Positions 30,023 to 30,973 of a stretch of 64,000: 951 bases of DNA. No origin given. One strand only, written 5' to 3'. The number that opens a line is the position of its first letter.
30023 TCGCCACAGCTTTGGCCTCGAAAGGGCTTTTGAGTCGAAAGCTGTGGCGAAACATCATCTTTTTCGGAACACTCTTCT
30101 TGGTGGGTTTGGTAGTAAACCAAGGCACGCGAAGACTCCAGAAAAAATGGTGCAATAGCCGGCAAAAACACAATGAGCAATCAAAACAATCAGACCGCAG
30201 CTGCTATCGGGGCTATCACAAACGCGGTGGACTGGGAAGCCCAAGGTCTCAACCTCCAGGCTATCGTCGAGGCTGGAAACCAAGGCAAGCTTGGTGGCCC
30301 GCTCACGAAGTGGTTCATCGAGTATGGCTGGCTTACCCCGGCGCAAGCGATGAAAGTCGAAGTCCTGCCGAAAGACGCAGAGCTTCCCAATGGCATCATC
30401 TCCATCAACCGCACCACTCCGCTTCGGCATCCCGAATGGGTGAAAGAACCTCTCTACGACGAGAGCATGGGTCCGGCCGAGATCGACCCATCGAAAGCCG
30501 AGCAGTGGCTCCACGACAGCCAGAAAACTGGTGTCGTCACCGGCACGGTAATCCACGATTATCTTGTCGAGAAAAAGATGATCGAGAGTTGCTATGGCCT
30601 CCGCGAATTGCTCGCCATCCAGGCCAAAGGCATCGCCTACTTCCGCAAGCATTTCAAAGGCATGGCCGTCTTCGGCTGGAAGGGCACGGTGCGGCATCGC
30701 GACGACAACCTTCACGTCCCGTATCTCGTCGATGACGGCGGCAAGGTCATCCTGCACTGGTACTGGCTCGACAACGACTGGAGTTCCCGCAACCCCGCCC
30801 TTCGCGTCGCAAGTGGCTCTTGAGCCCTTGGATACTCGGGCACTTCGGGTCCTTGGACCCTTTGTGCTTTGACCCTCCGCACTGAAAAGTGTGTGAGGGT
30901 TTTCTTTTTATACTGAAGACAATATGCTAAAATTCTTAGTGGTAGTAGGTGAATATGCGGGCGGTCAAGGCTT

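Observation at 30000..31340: GC-rich 1.3-kb islet bounded by 127-bp direct repeats between cupin and tatD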

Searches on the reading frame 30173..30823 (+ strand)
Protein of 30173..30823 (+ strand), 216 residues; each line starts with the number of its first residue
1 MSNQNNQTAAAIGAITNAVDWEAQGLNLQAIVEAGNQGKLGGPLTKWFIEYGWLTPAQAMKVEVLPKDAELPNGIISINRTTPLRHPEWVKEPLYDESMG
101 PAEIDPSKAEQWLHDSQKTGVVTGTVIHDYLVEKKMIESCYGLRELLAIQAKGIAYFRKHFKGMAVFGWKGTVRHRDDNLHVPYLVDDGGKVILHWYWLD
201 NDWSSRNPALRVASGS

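Call 11: search_protein_families(library=pfam, proteins=[window:30173-30823:+], max_evalue=0.01)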
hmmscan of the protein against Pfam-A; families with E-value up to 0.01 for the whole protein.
window:30173-30823:+ (216 aa): 0 families

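Call 12: find_homologous_proteins(query=window:30173-30823:+)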
Query window:30173-30823:+ (216 aa): 54 proteins with E <= 0.001 among 157 candidates.
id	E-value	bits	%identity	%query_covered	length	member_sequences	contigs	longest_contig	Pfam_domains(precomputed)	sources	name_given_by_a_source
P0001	3.9e-146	502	100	100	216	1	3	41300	-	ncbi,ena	-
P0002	8.6e-111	387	78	100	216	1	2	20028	-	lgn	-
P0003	7.2e-107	374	76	100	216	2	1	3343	-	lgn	-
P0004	6.8e-98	345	73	92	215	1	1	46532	-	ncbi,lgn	-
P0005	3.8e-48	182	59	64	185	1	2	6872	-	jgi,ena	jgi:hypothetical protein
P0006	1.5e-44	170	45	89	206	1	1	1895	-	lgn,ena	-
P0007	1.9e-43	167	50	75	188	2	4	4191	-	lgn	-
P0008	1.2e-40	157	47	78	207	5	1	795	-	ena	-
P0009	1.9e-40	157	41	93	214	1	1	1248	-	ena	-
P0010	6.7e-40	155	53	65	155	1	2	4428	-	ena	-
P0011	2.5e-39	153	41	93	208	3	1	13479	-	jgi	-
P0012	3.4e-38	149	52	63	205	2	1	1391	-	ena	-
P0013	5.0e-37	146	50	71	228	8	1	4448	-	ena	-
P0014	5.7e-37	145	49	69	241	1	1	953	-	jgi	jgi:hypothetical protein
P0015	1.1e-36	144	49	67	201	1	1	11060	-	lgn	-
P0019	6.3e-36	142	47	69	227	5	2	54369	-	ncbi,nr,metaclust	ncbi:hypothetical protein A2926_00740 [Candidatus Giovannonibacteria bacterium RIFCSPLOWO2_01_FULL_4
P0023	2.4e-35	140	43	75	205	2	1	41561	-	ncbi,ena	-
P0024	5.7e-35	139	43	85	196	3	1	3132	-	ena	-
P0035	8.7e-32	128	44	64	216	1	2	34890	-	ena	-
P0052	3.6e-11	61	62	24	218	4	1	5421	-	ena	-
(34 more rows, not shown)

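Call 15: find_encoding_contigs(protein=P0004, flank=10000, max_places=3)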
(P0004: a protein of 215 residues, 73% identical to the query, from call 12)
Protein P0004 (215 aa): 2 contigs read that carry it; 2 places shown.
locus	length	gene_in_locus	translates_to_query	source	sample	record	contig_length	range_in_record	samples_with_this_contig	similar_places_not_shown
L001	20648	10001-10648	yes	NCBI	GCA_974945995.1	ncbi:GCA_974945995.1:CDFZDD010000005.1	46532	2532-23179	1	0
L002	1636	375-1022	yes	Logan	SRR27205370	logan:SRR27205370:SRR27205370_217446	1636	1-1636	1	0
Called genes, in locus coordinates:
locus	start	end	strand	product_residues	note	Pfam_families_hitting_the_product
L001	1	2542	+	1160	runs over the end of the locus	-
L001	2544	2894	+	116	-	-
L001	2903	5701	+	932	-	PF26449:DUF8128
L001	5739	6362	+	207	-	PF00334:NDK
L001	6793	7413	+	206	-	PF04203:Sortase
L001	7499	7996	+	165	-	PF01936:NYN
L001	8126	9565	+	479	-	PF00753:Lactamase_B, PF12706:Lactamase_B_2 (weak), PF23023:Anti-Pycsar_Apyc1 (faint), PF10996:Beta-Casp, PF07521:RMMBL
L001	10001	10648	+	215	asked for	-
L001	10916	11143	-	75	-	-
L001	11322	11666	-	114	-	PF00453:Ribosomal_L20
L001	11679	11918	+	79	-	-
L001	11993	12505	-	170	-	PF05198:IF3_N, PF00707:IF3_C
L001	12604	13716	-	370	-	PF00768:Peptidase_S11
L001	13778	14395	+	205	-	PF01936:NYN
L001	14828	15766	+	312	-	-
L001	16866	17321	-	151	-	PF01668:SmpB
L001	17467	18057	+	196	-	-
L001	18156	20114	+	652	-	PF06480:FtsH_ext (weak), PF00004:AAA, PF17862:AAA_lid_3, PF01434:Peptidase_M41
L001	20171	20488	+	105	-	PF02604:PhdYeFM_antitox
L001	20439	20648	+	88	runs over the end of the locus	PF05016:ParE_toxin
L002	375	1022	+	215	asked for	-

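Call 16: find_encoding_contigs(protein=P0002, flank=10000, max_places=3)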
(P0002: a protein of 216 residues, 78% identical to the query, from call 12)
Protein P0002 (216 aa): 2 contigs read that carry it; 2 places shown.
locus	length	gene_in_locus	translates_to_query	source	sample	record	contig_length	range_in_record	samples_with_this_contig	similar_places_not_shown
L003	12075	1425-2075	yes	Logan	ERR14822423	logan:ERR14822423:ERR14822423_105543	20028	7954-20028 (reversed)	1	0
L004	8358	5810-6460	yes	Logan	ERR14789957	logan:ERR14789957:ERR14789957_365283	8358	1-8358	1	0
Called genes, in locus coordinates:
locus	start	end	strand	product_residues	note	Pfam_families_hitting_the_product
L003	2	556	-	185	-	?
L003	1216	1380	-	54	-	-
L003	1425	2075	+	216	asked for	-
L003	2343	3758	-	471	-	PF00753:Lactamase_B, PF23023:Anti-Pycsar_Apyc1 (weak), PF12706:Lactamase_B_2 (weak), PF16661:Lactamase_B_6, PF10996:Beta-Casp, PF07521:RMMBL (weak)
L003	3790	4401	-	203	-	PF04203:Sortase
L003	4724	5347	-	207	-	PF00334:NDK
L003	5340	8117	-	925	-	PF26449:DUF8128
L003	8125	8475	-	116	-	-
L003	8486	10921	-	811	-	-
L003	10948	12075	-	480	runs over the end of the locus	-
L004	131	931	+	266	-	PF13489:Methyltransf_23, PF01209:Ubie_methyltran, PF13847:Methyltransf_31 (weak), PF08241:Methyltransf_11, PF08242:Methyltransf_12, PF13649:Methyltransf_25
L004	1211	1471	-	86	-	PF05015:HigB-like_toxin (weak)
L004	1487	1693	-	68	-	-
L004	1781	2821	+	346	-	PF02113:Peptidase_S13 (faint), PF00768:Peptidase_S11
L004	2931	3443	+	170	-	PF05198:IF3_N, PF00707:IF3_C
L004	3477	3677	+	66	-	-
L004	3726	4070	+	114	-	PF00453:Ribosomal_L20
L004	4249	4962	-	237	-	-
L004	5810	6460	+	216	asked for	-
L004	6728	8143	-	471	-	PF00753:Lactamase_B, PF23023:Anti-Pycsar_Apyc1 (weak), PF12706:Lactamase_B_2 (weak), PF16661:Lactamase_B_6, PF10996:Beta-Casp, PF07521:RMMBL (weak)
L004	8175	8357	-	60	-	?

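Call 19: find_encoding_contigs(protein=P0019, flank=8000, max_places=2)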
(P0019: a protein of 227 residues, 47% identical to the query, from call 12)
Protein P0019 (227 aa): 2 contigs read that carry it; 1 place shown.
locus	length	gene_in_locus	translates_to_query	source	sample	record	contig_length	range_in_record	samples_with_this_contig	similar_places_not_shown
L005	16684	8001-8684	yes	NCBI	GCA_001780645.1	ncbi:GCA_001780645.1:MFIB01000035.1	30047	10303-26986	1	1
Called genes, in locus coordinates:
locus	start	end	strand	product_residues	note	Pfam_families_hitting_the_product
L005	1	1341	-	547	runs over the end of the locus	PF00171:Aldedh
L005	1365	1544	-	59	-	-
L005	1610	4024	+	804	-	PF00133:tRNA-synt_1, PF01406:tRNA-synt_1e (faint), PF09334:tRNA-synt_1g, PF13603:tRNA-synt_1_2, PF00133:tRNA-synt_1, PF09334:tRNA-synt_1g (weak), PF08264:Anticodon_1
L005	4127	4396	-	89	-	PF05016:ParE_toxin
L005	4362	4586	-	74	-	-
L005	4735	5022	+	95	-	-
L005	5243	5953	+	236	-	PF03009:GDPD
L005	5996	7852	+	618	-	PF13522:GATase_6, PF13537:GATase_7, PF01380:SIS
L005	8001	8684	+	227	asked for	-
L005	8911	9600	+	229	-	PF00483:NTP_transferase, PF01128:IspD (weak), PF12804:NTP_transf_3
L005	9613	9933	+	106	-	PF11969:DcpS_C, PF01230:HIT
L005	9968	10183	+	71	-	PF01165:Ribosomal_S21 (weak)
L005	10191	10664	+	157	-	PF09424:YqeY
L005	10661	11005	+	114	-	PF02130:YbeY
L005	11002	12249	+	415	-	PF11104:PilM_2 (faint), PF02491:SHS2_FTSA, PF06723:MreB_Mbl (weak), PF14450:FtsA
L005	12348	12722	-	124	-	-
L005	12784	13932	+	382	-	PF00091:Tubulin, PF12327:FtsZ_C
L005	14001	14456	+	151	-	-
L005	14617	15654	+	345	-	-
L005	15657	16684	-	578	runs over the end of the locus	PF14716:HHH_8, PF00633:HHH (faint), PF14520:HHH_5 (weak), PF14791:DNA_pol_B_thumb, PF02811:PHP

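Call 20: find_encoding_contigs(protein=P0023, flank=8000, max_places=2)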
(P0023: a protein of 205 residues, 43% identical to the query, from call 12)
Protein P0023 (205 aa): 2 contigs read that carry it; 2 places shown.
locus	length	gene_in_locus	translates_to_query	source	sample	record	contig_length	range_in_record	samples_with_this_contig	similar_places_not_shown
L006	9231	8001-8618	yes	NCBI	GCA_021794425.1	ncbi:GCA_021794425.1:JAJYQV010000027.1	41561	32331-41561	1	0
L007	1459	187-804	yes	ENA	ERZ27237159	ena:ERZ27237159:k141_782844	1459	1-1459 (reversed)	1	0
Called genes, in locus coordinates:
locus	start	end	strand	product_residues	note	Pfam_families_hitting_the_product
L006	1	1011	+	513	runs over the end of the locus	PF00329:Complex1_30kDa, PF00374:NiFeSe_Hases (faint), PF00346:Complex1_49kDa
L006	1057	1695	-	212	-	-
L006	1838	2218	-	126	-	-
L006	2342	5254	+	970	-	PF00580:UvrD-helicase, PF01443:Viral_helicase1 (faint), PF13245:AAA_19, PF13604:AAA_30 (faint), PF13087:AAA_12 (faint), PF13361:UvrD_C, PF13538:UvrD_C_2 (faint), PF12705:PDDEXK_1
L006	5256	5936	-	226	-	PF13462:Thioredoxin_4, PF01323:DSBA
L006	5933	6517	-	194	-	PF13482:RNase_H_2 (weak), PF10108:DNA_pol_B_exo2 (faint)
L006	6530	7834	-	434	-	PF01409:tRNA-synt_2d (weak), PF13393:tRNA-synt_His, PF00587:tRNA-synt_2b, PF03129:HGTP_anticodon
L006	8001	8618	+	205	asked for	-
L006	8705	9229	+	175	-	?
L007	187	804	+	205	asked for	-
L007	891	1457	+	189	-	?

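Call 21: find_encoding_contigs(protein=P0035, flank=8000, max_places=2)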
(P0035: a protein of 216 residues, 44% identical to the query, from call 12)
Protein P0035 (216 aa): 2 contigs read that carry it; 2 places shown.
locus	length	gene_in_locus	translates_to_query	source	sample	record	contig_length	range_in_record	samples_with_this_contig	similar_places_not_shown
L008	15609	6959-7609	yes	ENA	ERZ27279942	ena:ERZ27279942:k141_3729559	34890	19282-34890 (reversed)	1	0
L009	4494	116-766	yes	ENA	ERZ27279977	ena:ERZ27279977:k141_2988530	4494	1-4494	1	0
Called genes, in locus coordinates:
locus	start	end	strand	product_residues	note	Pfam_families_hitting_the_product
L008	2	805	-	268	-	?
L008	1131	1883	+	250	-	PF10342:Kre9_KNH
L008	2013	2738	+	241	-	PF00849:PseudoU_synth_2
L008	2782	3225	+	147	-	PF01245:Ribosomal_L19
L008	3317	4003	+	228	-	PF14528:LAGLIDADG_3 (faint)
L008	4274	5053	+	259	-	-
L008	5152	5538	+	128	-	-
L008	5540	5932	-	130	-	-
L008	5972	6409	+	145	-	PF02367:TsaE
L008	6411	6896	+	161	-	PF01300:Sua5_yciO_yrdC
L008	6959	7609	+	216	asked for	-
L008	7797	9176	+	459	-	PF01566:Nramp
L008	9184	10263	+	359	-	PF01565:FAD_binding_4, PF02873:MurB_C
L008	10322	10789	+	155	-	PF00254:FKBP_C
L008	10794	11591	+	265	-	PF04402:SIMPL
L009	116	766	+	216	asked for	-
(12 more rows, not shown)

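Call 22: search_protein_families(library=pfam, proteins=[L006:8705-9229:+, L007:891-1457:+, L001:14828-15766:+, L004:4249-4962:-, L005:14617-15654:+], max_evalue=0.01)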
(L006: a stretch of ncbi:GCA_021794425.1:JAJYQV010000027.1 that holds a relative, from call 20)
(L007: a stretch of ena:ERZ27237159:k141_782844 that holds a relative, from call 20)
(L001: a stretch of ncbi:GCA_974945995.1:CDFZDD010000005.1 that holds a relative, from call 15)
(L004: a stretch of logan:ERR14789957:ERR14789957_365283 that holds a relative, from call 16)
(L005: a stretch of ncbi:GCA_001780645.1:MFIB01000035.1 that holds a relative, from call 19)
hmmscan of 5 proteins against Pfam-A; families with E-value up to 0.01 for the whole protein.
L006:8705-9229:+ (175 aa): 0 families

L007:891-1457:+ (189 aa): 0 families

L001:14828-15766:+ (312 aa): 2 families
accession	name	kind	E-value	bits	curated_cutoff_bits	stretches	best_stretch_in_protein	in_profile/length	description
PF06663.18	CNK2_3_dom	-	0.0011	19.2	27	1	75-137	139-202/212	Connector enhancer of kinase suppressor of ras 2/3 domain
PF25557.1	GAUT_1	-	0.0036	18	22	0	32-58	24-50/77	Galacturonosyltransferase domain 1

L004:4249-4962:- (237 aa): 0 families

L005:14617-15654:+ (345 aa): 0 families

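Call 29: find_related_loci(query=A3, collection=genome_contigs, flank=10000)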
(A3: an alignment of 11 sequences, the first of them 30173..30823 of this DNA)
Query A3 (216 aa) in genome_contigs; peptide patterns used: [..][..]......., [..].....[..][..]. (x = any residue, [..] = any of these).
93 stretches matched a pattern; 20 encode a relative of the query (tblastn E <= 1e-3); 20 distinct loci.
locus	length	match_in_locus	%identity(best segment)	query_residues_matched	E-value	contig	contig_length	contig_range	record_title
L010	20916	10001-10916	52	59-214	2e-49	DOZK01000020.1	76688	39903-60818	MAG TPA_asm: Candidatus Nomurabacteria bacterium isolate UBA11704 contig_1658, whole genome shotgun sequence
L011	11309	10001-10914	51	61-214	5e-46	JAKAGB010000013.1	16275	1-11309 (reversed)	MAG: bacterium isolate WY2.bin141 NODE_5123_length_16275_cov_3.585398, whole genome shotgun sequence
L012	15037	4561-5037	47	56-216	2e-44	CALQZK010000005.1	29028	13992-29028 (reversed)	MAG: Candidatus Nomurabacteria bacterium isolate MaH-04nov19-97 genome assembly, contig: MaH-04nov19-C3832, whole genome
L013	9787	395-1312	51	68-214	8e-43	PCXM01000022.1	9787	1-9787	MAG: Candidatus Zambryskibacteria bacterium CG10_big_fil_rev_8_21_14_0_10_34_34 CG10_8_21_14_0.10_scaffold_14953_c, whol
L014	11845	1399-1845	48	68-213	1e-40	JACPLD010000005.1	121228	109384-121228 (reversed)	MAG: Candidatus Kaiserbacteria bacterium isolate NC_groundwater_512_Ag_S-0.1um_55_27 S35_SO-1_scaffold_237658, whole gen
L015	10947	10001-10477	45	57-214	1e-39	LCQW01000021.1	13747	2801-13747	MAG: Candidatus Kaiserbacteria bacterium GW2011_GWA2_52_12 UY67_C0021, whole genome shotgun sequence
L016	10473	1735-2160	50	75-214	1e-39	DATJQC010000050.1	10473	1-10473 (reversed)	MAG TPA_asm: Candidatus Nanoarchaeia archaeon isolate SMAG_U14930 k141_2732685, whole genome shotgun sequence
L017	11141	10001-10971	43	52-214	2e-39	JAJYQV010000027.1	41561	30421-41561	MAG: bacterium isolate DS4.bin61 NODE_805_length_41561_cov_4.766931, whole genome shotgun sequence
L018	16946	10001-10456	45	66-213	6e-39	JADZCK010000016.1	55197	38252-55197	MAG: Candidatus Nomurabacteria bacterium isolate SJ72 c_000000641716, whole genome shotgun sequence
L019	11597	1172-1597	46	75-214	4e-38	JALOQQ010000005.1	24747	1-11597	MAG: Planctomycetota bacterium isolate Prado159 scaffold_1001, whole genome shotgun sequence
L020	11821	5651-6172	43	41-216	5e-38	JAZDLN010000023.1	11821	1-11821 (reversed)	MAG: Candidatus Falkowbacteria bacterium isolate MEGAHIT-group-0.601 k141_13158920, whole genome shotgun sequence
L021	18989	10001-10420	49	76-213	1e-37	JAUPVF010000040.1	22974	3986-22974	MAG: Patescibacteria group bacterium isolate erpe_2018_sw_27hr_WHONDRS-SW48-000094_B_bin.11 scaffold_588132, whole genom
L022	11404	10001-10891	48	73-213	5e-37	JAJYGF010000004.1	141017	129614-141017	MAG: bacterium isolate DBS1-3.bin117 NODE_118_length_141017_cov_1.97993, whole genome shotgun sequence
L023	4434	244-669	49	76-211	9e-37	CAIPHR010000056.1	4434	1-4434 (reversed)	uncultured bacterium isolate MJ-2014_bin-1666 genome assembly, contig: bin-1666:56/95, whole genome shotgun sequence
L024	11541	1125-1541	47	75-211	2e-36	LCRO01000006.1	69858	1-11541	MAG: Candidatus Adlerbacteria bacterium GW2011_GWA1_54_10 UY83_C0006, whole genome shotgun sequence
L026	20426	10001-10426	44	75-214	8e-35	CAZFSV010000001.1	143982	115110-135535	MAG TPA_asm: uncultured Candidatus Saccharibacteria bacterium isolate SRP300315_co1_20 genome assembly, contig: NODE_48_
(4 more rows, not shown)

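Call 57: find_encoding_contigs(protein=P0001, flank=3000, max_places=5)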
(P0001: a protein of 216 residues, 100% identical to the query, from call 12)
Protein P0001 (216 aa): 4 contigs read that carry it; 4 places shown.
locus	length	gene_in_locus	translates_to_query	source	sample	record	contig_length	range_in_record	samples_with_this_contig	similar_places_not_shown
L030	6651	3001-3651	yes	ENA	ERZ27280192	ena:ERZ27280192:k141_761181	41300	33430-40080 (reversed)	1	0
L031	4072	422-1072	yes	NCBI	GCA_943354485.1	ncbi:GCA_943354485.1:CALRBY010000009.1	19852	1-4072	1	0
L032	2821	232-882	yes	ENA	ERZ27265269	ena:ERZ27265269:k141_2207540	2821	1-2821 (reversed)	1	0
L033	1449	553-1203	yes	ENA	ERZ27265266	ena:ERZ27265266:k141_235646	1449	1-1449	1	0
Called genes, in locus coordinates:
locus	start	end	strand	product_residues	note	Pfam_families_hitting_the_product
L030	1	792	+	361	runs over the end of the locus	PF01594:AI-2E_transport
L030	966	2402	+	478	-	PF00133:tRNA-synt_1 (weak), PF01406:tRNA-synt_1e (weak), PF09334:tRNA-synt_1g, PF00133:tRNA-synt_1, PF19303:Anticodon_3 (weak)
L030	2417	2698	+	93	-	PF07883:Cupin_2 (weak)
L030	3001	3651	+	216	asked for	-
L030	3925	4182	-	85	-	-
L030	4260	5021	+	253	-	PF01026:TatD_DNase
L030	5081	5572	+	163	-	PF01250:Ribosomal_S6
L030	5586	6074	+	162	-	PF00436:SSB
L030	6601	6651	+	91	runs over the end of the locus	-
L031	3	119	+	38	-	?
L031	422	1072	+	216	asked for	-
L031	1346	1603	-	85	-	-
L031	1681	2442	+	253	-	PF01026:TatD_DNase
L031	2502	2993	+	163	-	PF01250:Ribosomal_S6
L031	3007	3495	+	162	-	PF00436:SSB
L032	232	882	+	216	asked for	-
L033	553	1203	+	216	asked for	-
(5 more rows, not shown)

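Call 58: find_encoding_contigs(protein=P0003, flank=5000, max_places=3)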
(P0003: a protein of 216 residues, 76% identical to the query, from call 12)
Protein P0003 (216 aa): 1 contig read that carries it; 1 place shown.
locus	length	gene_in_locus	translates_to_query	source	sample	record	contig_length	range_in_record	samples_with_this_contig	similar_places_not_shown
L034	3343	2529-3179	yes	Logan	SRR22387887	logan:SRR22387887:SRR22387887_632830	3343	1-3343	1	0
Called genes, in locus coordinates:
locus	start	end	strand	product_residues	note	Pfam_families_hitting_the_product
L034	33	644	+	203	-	PF04203:Sortase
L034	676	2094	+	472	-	PF00753:Lactamase_B, PF12706:Lactamase_B_2 (weak), PF10996:Beta-Casp, PF07521:RMMBL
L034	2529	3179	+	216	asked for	-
